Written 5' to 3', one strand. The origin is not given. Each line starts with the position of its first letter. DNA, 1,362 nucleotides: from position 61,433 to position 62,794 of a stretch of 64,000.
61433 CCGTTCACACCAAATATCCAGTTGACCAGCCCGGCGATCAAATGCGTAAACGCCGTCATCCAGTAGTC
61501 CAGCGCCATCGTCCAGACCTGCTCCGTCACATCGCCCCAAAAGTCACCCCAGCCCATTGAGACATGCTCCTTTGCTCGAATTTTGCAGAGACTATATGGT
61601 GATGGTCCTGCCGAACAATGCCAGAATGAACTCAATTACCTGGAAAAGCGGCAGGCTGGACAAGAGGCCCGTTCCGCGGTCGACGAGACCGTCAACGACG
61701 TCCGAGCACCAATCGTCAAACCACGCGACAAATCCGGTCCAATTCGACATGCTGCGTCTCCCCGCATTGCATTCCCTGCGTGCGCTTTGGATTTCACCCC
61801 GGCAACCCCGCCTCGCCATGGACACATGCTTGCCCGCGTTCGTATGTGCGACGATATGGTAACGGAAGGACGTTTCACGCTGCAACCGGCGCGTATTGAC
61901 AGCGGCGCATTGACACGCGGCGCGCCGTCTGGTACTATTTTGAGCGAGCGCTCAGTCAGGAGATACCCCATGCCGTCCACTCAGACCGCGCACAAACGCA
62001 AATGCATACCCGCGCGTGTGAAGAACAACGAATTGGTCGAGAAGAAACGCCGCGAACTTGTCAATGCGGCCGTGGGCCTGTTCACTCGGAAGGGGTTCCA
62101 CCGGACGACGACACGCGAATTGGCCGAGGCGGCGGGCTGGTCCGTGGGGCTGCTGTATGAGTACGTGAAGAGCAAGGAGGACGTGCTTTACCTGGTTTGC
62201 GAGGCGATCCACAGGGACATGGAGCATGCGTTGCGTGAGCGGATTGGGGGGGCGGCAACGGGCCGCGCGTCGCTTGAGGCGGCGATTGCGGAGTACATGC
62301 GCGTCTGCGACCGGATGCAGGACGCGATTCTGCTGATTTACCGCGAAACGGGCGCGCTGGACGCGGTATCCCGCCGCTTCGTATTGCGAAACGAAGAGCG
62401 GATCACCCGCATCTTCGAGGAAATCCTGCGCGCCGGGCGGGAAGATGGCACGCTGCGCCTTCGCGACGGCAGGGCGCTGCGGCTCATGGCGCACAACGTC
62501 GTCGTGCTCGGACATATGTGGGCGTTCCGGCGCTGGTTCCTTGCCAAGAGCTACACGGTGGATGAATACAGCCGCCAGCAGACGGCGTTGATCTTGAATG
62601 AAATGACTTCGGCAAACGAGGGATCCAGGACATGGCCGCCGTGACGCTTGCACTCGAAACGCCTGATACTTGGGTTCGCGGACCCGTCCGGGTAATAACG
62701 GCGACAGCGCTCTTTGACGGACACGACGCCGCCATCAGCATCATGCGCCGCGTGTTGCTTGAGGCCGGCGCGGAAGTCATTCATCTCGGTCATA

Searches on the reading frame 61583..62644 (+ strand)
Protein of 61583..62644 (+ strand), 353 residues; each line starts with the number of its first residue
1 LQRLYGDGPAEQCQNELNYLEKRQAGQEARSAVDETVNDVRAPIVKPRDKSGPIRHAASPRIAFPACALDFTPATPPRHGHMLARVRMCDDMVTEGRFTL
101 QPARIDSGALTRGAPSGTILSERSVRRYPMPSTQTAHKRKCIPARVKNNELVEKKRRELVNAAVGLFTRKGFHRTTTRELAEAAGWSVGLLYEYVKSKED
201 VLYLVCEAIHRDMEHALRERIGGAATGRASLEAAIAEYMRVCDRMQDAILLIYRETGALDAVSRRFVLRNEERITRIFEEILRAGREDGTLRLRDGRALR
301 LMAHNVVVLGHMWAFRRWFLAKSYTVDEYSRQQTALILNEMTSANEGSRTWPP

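Call 92: search_protein_families(library=pfam, proteins=[window:61583-62644:+], max_evalue=0.00001)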
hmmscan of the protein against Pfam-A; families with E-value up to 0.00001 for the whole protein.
window:61583-62644:+ (353 aa): 2 families
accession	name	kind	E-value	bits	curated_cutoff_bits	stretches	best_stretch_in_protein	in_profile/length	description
PF00440.29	TetR_N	-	2.4e-12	46.9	24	1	160-202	2-44/47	Bacterial regulatory proteins, tetR family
PF17932.6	TetR_C_24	-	9.1e-09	36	26.4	1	226-321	3-93/114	Tetracyclin repressor-like, C-terminal domain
